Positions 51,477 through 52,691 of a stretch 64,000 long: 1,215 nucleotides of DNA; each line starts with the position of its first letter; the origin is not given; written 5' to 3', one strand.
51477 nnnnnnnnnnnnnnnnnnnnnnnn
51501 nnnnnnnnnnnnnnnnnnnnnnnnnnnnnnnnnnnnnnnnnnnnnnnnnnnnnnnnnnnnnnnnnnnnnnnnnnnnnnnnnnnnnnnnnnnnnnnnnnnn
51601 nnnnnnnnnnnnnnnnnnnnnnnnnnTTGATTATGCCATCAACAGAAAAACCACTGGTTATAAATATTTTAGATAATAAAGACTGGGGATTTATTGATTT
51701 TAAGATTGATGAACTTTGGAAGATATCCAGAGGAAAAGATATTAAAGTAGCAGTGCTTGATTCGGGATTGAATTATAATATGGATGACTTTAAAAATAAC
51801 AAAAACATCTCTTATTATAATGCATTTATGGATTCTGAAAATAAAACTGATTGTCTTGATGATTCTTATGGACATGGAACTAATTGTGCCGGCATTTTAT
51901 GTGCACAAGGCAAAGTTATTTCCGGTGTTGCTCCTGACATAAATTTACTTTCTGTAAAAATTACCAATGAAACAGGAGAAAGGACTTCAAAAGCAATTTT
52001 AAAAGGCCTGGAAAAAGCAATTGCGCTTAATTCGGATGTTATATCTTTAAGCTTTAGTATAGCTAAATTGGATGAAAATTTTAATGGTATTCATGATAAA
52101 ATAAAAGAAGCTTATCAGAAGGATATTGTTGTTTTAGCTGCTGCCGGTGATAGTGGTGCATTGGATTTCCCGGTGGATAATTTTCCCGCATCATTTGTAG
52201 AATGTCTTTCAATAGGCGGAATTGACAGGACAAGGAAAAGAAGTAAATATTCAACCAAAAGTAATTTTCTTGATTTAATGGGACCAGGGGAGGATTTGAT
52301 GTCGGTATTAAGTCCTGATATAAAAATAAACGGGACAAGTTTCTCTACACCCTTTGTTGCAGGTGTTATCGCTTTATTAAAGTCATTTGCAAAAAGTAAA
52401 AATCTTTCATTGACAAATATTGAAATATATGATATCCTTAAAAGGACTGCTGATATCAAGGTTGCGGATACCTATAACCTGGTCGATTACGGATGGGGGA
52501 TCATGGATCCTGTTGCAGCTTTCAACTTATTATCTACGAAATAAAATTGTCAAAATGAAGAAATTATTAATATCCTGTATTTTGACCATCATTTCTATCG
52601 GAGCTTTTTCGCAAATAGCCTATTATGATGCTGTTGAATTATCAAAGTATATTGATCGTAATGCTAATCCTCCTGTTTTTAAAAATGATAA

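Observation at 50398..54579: Low-GC three-gene cassette: 3-TM protein, cytoplasmic S8 subtilase and a 674-aa secreted protein of unknown family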

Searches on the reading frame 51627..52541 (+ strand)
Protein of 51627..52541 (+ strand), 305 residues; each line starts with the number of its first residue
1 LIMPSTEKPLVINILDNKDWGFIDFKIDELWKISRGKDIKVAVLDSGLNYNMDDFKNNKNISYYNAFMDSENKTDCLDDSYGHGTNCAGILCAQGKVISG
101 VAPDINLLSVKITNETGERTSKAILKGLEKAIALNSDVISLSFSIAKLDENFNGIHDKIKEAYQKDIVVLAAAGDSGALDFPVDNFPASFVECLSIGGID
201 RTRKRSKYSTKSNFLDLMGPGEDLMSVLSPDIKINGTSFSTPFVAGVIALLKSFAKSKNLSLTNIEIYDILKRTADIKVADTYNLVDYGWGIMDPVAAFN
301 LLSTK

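Call 3: search_protein_families(library=pfam, proteins=[window:51627-52541:+], max_evalue=0.01)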
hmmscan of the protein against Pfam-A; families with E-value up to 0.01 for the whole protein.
window:51627-52541:+ (305 aa): 1 family
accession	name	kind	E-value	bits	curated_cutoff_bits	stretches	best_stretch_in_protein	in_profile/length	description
PF00082.27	Peptidase_S8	-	4.8e-40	138.1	21.8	1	36-291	1-288/288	Subtilase family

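Call 4: search_protein_families(library=padloc, proteins=[window:51627-52541:+], max_evalue=0.1)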
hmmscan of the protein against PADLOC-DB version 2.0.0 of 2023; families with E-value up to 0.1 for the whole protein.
window:51627-52541:+ (305 aa): 4 families
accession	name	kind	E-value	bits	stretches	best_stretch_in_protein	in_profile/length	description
PDLC03014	subtilase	-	1.3e-17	62.4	1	35-253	170-357/391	-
PDLC02198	IetS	-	0.0001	18.4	1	40-133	255-347/795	-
PDLC02197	IetS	-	0.0014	15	0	234-265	493-525/749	-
PDLC02201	IetS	-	0.0086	12.3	1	231-257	483-509/781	-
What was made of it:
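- On IetAS defence system: Only weak IetS hits (1e-4 to 9e-3) over short stretches of the catalytic domain (call 4).
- g2 matches a PADLOC 'subtilase' model at 1.3e-17 (call 4).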

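Call 5: search_protein_families(library=ncbifam, proteins=[window:51627-52541:+], max_evalue=0.01)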
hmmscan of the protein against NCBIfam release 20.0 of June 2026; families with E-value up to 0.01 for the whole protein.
window:51627-52541:+ (305 aa): 7 families
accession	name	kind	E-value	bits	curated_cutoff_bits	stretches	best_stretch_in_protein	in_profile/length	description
TIGR03921.1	T7SS_mycosin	equivalog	3.3e-47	161.3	278.75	1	26-299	2-285/353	type VII secretion-associated serine protease mycosin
NF033595.1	denti_PrtP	equivalog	2e-19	69.7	300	2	159-301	359-504/606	dentilisin complex serine proteinase subunit PrtP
NF049966.1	QH_SP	equivalog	8.3e-14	51.5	165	1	40-252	1-193/219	subtilisin-like serine protease QhpE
TIGR03895.1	protease_PatA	subfamily_domain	3.8e-12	45.7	421.05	1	83-276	1-201/606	PatA/PatG family cyanobactin maturation protease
NF040809.1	germ_prot_CspBA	exception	5.1e-08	31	1250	1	216-294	435-517/1099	bifunctional germination protease/germinant receptor pseudoprotease CspBA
NF040808.2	CspC_non_triad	exception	1.3e-07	30.4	675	0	24-63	83-122/556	bile acid germinant receptor pseudoprotease CspC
NF040553.1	SGO_0316_fam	subfamily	5.6e-07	27.6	1400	1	37-175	318-462/1486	SGO_0316/SGO_0317 family LPXTG-anchored serine peptidase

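Call 21: search_protein_families(library=phrogs, proteins=[window:51627-52541:+], max_evalue=0.1)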
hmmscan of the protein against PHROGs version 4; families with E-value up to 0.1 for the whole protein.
window:51627-52541:+ (305 aa): 4 families
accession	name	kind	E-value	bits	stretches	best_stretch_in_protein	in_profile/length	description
phrog_3677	-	other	9.8e-56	190.2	1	16-301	572-854/1125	protease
phrog_3964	-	unknown function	2.3e-07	30.6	1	38-222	275-470/779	-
phrog_9158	-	unknown function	0.0019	18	0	232-253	476-497/696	-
phrog_27200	-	unknown function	0.016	13.5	0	234-263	555-581/1832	-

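Call 74: search_solved_structures(query=window:51627-52541:+, max_evalue=1e-10)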
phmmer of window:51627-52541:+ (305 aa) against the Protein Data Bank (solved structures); distinct sequences matched with E-value up to 1e-10: 109 (the best 60 are shown).
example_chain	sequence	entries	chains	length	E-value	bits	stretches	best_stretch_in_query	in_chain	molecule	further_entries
7y6m_C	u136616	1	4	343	2.1e-31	112.6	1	21-280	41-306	Intracellular serine protease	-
7xr8_A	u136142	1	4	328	5.9e-29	104.5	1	27-276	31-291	Major intracellular serine protease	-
5gl8_A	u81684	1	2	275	1.4e-28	103.3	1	35-294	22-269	Subtilisin NAT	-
1mee_A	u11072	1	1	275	1.8e-28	103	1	35-291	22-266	MESENTERICOPEPTIDASE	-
3vyv_A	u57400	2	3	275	1.8e-28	103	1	35-294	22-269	Subtilisin NAT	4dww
1thm_A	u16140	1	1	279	2.1e-28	102.8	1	19-259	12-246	THERMITASE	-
6o44_A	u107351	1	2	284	3.5e-28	102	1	35-298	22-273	Nattokinase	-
6pak_A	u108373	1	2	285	1.2e-27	100.2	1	35-298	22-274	Subtilisin E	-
1tec_E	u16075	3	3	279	1.4e-27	100.1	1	19-259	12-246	THERMITASE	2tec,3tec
1scj_A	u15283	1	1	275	1.6e-27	99.8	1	35-294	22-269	SUBTILISIN E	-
3whi_A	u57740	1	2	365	2.2e-27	99.4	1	35-293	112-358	Subtilisin E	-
1sbi_A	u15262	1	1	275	1.6e-26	96.5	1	35-296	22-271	SUBTILISIN 8397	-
1s01_A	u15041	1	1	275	2.3e-26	96.1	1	35-296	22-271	Subtilisin BPN'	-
1lw6_E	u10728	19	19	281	2.6e-26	95.9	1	35-297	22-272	SUBTILISIN BPN' | Subtilisin BPN' precursor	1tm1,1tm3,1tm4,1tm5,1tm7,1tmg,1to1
2sni_E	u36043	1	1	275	2.7e-26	95.8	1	35-296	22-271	SUBTILISIN NOVO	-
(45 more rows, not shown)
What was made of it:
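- Closest known: Intracellular subtilisins. Same: They are the best solved relatives of g2 (7y6m at 2.1e-31, 7xr8; call 74).
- Checked: The best solved relatives are Bacillus intracellular subtilisins (call 74).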
